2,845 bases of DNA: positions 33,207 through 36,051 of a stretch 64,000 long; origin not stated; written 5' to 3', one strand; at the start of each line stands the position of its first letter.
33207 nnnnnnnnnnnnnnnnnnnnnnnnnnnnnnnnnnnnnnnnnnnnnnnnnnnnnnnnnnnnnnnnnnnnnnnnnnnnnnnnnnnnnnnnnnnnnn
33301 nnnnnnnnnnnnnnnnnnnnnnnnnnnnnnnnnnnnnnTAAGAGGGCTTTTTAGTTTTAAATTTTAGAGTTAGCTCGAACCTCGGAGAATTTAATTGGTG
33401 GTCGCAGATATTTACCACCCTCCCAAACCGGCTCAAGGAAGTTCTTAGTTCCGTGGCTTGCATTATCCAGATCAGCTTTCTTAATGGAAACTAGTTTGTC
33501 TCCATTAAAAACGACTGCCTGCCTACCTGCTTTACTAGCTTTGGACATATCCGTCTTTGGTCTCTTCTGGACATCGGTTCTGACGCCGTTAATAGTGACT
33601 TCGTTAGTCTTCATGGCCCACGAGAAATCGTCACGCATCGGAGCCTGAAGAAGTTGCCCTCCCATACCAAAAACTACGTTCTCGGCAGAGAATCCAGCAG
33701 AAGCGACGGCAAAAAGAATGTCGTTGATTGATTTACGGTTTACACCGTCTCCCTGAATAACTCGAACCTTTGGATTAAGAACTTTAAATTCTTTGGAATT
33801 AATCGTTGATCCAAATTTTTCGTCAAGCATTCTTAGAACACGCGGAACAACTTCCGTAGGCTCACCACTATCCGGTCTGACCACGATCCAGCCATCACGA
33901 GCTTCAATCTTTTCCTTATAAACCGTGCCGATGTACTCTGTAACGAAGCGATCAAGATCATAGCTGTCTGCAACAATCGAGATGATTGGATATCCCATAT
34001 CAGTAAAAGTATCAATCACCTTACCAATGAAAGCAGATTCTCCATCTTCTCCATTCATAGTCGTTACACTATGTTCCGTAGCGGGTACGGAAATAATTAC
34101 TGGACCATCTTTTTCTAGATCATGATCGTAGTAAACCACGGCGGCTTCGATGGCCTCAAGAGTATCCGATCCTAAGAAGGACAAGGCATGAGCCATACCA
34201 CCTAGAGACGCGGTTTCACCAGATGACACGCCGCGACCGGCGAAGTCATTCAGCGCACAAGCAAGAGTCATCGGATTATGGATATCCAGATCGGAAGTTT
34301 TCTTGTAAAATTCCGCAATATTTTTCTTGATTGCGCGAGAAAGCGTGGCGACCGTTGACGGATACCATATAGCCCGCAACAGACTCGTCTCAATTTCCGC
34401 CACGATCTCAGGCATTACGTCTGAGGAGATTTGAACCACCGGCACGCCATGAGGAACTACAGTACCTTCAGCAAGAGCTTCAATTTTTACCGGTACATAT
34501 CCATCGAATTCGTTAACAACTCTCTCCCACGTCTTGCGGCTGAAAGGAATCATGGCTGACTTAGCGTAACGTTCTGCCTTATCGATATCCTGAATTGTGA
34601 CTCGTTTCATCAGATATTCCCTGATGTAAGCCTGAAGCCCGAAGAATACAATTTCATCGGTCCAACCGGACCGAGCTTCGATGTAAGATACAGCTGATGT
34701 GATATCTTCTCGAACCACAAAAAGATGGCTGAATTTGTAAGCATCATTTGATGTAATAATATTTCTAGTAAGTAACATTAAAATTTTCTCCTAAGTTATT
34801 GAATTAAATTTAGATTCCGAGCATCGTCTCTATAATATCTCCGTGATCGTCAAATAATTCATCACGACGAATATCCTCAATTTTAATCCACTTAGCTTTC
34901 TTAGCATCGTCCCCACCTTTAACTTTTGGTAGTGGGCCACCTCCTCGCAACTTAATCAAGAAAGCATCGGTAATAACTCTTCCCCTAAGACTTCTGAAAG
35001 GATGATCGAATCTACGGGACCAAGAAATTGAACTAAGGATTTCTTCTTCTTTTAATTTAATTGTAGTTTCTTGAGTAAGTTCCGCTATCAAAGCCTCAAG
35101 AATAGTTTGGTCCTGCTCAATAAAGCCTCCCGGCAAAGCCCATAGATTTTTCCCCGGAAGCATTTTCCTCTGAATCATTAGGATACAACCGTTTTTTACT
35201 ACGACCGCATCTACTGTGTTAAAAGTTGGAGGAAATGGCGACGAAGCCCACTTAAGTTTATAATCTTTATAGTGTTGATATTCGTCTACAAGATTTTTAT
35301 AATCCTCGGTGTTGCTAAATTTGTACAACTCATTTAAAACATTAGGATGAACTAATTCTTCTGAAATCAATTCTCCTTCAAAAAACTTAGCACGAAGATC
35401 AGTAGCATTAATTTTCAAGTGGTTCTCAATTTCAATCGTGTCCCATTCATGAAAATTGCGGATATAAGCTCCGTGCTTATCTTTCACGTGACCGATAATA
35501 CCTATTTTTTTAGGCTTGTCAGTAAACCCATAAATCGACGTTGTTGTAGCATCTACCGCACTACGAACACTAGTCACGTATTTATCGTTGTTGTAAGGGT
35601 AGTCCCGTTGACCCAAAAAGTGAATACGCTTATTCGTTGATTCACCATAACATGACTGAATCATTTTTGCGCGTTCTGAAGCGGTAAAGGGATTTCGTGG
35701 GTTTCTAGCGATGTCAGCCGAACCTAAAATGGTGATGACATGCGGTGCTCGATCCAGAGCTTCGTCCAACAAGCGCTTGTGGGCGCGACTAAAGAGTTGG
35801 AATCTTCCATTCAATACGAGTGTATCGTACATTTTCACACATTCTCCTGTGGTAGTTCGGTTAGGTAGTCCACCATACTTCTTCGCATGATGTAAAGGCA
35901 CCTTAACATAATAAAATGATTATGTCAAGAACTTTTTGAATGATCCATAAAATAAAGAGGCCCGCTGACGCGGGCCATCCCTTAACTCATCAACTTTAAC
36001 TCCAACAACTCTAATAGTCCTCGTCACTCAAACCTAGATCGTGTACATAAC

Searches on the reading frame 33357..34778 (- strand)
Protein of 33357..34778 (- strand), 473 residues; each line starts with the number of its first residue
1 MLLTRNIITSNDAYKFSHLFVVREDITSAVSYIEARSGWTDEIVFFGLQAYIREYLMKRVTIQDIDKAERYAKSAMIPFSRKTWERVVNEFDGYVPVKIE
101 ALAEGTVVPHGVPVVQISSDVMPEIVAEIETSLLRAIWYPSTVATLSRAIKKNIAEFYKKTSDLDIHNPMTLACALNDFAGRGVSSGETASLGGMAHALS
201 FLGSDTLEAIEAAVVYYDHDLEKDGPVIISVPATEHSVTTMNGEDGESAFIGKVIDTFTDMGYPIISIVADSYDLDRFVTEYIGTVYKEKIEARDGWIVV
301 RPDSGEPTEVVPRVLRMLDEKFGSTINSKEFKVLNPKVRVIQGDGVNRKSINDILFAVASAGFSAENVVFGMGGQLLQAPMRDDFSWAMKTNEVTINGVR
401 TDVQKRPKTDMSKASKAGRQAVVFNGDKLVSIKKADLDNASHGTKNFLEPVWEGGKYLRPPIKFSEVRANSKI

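Call 9: search_protein_families(library=phrogs, proteins=[window:33357-34778:-], max_evalue=0.01)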
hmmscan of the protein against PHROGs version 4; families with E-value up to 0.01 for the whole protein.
window:33357-34778:- (473 aa): 4 families
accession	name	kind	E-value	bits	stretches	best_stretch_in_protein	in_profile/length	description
phrog_448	-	other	1.1e-145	487.3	1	4-472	12-494/500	nicotinamide phosphoribosyl transferase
phrog_16547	-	other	1.5e-45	156.8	1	4-293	7-310/315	nicotinamide phosphoribosyl transferase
phrog_15800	-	other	6e-32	112.4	2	316-468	161-315/322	nicotinamide phosphoribosyl transferase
phrog_12872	-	other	4.7e-25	89.2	2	215-311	223-316/547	nicotinamide phosphoribosyl transferase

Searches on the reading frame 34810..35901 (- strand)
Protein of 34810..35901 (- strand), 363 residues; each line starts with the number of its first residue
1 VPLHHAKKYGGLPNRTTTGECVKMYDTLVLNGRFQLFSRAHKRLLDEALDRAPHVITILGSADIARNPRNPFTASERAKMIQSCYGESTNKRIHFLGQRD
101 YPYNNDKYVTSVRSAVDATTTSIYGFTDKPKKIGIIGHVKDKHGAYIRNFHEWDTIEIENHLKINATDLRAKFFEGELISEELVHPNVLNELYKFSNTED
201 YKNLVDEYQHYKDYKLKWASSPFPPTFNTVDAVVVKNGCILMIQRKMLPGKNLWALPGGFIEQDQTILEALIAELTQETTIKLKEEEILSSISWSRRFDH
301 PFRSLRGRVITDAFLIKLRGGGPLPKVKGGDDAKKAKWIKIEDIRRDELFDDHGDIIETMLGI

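Call 9: search_protein_families(library=phrogs, proteins=[window:34810-35901:-], max_evalue=0.01)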
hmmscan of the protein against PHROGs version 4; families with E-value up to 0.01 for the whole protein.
window:34810-35901:- (363 aa): 3 families
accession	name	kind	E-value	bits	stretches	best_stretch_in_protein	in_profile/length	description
phrog_395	-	other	3.1e-67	228.9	1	22-363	8-373/373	cytidyltransferase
phrog_1198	-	other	1.7e-17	65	1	197-351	8-157/253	MutT/NUDIX hydrolase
phrog_25541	-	unknown function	4.9e-05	23.9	1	229-318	76-159/210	-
